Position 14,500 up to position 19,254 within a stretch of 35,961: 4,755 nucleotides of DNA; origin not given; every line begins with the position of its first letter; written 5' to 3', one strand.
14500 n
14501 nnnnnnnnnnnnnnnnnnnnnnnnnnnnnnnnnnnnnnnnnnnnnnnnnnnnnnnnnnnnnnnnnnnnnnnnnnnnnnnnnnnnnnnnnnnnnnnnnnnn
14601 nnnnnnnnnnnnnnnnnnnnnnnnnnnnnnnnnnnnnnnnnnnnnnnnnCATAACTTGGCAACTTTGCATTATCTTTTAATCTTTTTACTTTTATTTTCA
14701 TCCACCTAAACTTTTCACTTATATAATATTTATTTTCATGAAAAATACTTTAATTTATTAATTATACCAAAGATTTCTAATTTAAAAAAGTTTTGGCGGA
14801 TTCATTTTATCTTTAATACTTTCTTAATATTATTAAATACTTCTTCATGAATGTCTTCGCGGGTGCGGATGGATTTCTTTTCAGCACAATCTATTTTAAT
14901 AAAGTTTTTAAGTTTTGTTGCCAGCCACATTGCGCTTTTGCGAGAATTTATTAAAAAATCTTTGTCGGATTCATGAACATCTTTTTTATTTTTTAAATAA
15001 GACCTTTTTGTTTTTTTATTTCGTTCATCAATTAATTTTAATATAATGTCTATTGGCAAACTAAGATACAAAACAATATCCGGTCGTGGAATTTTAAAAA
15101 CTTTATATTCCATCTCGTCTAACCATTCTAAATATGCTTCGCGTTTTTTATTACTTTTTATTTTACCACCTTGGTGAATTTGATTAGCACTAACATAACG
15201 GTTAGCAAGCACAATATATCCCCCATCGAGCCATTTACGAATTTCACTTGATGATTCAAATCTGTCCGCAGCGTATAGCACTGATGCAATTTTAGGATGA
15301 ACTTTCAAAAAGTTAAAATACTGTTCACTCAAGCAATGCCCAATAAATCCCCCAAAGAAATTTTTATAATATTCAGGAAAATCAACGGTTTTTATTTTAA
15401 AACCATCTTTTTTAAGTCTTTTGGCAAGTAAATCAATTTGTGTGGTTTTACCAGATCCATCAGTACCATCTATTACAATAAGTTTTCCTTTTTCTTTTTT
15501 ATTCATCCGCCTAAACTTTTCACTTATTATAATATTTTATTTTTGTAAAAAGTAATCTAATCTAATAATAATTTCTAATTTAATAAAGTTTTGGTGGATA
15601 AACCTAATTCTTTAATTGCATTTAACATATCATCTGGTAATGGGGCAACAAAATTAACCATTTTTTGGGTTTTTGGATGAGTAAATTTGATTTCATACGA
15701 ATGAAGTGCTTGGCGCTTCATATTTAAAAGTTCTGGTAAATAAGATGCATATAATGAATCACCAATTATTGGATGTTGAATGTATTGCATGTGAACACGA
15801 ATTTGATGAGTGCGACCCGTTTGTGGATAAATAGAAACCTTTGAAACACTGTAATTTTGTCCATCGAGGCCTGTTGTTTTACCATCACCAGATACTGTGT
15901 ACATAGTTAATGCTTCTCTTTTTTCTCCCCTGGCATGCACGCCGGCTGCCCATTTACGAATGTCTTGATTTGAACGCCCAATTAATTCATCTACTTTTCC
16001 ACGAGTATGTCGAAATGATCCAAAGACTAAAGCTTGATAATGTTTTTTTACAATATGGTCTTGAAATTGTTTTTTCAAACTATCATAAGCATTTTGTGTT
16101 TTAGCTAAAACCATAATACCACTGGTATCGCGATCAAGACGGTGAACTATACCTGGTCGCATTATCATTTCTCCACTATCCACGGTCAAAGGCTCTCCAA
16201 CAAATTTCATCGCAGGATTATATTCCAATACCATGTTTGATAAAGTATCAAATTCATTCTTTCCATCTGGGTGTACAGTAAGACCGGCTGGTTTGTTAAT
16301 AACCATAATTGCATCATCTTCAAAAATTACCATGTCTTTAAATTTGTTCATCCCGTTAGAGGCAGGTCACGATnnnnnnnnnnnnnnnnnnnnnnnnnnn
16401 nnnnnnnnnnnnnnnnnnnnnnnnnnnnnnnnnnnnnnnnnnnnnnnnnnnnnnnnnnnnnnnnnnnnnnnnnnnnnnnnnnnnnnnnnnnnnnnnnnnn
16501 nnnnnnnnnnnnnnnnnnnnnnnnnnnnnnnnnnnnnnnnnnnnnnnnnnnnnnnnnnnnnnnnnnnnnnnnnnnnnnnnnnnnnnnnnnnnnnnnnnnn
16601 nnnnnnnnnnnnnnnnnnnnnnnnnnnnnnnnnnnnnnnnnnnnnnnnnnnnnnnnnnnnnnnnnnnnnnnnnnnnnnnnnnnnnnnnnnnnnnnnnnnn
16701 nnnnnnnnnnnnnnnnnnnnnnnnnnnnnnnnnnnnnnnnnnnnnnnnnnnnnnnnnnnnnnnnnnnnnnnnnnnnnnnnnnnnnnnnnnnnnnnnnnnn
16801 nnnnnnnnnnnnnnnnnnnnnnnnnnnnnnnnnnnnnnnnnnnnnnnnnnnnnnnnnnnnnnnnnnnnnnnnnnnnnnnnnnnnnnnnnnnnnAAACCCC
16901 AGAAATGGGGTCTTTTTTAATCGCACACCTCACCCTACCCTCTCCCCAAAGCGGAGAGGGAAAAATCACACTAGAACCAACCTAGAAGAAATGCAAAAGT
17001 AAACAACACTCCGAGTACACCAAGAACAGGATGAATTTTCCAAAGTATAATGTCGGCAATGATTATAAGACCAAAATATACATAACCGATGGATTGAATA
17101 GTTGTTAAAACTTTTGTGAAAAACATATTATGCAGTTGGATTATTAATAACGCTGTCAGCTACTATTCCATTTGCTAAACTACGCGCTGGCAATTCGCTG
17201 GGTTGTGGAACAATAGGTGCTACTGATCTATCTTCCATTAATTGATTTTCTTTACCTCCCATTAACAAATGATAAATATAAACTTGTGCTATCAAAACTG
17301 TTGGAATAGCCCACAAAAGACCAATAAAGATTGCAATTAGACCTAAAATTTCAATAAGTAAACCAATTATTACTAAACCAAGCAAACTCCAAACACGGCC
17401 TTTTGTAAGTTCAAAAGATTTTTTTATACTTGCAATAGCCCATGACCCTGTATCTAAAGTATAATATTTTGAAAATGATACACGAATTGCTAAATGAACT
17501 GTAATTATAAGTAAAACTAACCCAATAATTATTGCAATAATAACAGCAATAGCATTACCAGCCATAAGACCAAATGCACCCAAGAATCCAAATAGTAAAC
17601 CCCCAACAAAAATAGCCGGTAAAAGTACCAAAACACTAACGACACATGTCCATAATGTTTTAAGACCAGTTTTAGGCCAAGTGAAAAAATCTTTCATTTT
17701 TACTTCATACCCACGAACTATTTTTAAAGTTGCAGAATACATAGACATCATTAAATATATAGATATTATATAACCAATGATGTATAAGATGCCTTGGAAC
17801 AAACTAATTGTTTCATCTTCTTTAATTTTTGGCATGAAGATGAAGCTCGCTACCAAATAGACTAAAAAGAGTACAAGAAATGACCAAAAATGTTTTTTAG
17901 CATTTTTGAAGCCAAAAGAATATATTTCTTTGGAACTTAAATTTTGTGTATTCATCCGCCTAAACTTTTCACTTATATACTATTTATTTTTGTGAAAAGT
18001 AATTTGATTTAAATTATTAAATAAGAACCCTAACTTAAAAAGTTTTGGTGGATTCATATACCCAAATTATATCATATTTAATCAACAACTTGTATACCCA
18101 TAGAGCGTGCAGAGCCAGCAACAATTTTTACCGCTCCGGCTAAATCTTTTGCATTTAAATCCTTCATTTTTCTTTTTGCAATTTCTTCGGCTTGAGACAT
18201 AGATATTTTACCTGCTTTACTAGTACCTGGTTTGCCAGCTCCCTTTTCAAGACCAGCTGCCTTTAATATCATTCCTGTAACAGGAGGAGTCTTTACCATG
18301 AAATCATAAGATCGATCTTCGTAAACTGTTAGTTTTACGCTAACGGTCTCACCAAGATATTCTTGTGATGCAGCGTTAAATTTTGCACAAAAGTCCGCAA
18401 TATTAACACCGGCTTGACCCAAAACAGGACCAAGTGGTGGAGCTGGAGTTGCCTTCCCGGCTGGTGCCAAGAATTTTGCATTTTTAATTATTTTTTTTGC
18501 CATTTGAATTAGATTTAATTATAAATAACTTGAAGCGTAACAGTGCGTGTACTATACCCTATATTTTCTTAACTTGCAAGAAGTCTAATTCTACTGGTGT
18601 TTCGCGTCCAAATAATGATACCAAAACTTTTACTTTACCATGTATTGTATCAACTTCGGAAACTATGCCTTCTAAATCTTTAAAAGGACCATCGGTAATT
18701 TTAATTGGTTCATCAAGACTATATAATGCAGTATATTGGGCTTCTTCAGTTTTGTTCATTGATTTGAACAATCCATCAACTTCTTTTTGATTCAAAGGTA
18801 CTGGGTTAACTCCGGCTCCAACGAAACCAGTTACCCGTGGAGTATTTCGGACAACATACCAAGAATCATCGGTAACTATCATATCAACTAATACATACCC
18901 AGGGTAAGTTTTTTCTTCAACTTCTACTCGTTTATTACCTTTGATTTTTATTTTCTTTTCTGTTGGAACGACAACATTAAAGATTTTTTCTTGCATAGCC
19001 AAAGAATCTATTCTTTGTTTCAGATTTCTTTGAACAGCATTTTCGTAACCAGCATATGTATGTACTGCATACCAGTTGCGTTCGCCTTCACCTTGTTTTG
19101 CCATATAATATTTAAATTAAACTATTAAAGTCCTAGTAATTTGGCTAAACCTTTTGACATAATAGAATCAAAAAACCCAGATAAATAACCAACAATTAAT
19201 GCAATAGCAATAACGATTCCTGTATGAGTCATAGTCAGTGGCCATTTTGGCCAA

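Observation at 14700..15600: Family of ~100-nt inverted-repeat cassettes that each end exactly on the start codon of an unrelated gene (4 copies in 36 kb)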

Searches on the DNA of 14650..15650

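Call 79: search_rna_families(source=window, start=14650, end=15650, threshold=evalue, max_evalue=1)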
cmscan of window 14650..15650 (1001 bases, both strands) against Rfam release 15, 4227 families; matches with E-value up to 1: 1.
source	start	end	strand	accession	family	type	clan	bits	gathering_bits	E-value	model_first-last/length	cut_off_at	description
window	14650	14708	-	RF01306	sR52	Gene; snRNA; snoRNA; CD-box;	-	19.1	50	0.22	1-60/60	no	Small nucleolar RNA sR52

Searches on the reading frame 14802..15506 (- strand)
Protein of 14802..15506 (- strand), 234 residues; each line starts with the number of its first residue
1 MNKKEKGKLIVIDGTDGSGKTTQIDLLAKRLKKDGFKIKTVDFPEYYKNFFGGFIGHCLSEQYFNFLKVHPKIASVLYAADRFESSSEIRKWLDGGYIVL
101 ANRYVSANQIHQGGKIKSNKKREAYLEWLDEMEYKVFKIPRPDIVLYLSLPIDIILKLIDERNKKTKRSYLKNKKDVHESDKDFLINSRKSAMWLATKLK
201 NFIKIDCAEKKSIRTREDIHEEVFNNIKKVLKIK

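Call 23: search_protein_families(library=pfam, proteins=[window:14802-15506:-], max_evalue=0.001)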
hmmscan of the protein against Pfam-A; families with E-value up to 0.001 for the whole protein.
window:14802-15506:- (234 aa): 2 families
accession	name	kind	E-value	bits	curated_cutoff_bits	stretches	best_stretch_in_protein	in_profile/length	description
PF02223.23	Thymidylate_kin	-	5.6e-19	69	27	1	12-210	1-177/185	Thymidylate kinase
PF01712.25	dNK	-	4.9e-09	36.7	27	1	10-228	1-199/203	Deoxynucleoside kinase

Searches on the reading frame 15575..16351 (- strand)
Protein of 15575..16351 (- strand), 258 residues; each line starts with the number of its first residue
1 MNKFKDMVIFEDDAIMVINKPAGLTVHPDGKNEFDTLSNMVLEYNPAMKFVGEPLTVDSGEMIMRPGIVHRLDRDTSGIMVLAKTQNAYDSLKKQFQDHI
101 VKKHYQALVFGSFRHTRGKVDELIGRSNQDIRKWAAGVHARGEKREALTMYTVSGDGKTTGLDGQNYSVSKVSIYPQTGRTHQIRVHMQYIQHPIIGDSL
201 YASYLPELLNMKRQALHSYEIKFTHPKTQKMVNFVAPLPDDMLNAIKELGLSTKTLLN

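Call 23: search_protein_families(library=pfam, proteins=[window:15575-16351:-], max_evalue=0.001)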
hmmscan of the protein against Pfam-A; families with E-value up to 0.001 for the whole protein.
window:15575-16351:- (258 aa): 1 family
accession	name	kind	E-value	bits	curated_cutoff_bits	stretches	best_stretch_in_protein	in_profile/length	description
PF00849.27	PseudoU_synth_2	-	3e-29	102.7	26.8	1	15-189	2-151/152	RNA pseudouridylate synthase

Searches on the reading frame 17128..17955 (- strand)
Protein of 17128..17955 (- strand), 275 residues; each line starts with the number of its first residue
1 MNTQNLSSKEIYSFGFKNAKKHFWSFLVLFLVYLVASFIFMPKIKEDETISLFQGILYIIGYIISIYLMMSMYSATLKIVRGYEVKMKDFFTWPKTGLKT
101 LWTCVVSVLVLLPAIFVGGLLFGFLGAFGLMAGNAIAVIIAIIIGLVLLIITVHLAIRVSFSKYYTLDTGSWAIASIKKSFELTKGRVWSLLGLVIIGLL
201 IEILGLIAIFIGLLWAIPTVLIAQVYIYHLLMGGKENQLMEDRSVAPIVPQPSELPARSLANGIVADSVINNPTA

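Call 23: search_protein_families(library=pfam, proteins=[window:17128-17955:-], max_evalue=0.001)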
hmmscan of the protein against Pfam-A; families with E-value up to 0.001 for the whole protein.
window:17128-17955:- (275 aa): 1 family
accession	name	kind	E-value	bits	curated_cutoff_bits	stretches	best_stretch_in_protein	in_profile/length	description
PF06161.16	DUF975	-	7.4e-05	23.1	34.8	1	17-228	12-236/243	Protein of unknown function (DUF975)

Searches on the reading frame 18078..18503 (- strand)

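Call 23: search_protein_families(library=pfam, proteins=[window:18078-18503:-], max_evalue=0.001)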
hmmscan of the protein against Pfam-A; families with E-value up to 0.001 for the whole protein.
window:18078-18503:- (141 aa): 2 families
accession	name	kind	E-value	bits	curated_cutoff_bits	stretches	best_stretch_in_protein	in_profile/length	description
PF00298.24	Ribosomal_L11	-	3.3e-27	95.2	21.4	1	71-139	1-69/69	Ribosomal protein L11, RNA binding domain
PF03946.19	Ribosomal_L11_N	-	4.8e-24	84.3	32.9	1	10-66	2-58/58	Ribosomal protein L11, N-terminal domain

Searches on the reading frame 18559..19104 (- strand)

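Call 23: search_protein_families(library=pfam, proteins=[window:18559-19104:-], max_evalue=0.001)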
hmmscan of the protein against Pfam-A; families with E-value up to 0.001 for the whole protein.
window:18559-19104:- (181 aa): 1 family
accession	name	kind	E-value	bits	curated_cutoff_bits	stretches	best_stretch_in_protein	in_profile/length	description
PF02357.24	NusG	-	4e-27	95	22.2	1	10-111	2-91/93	Transcription termination factor nusG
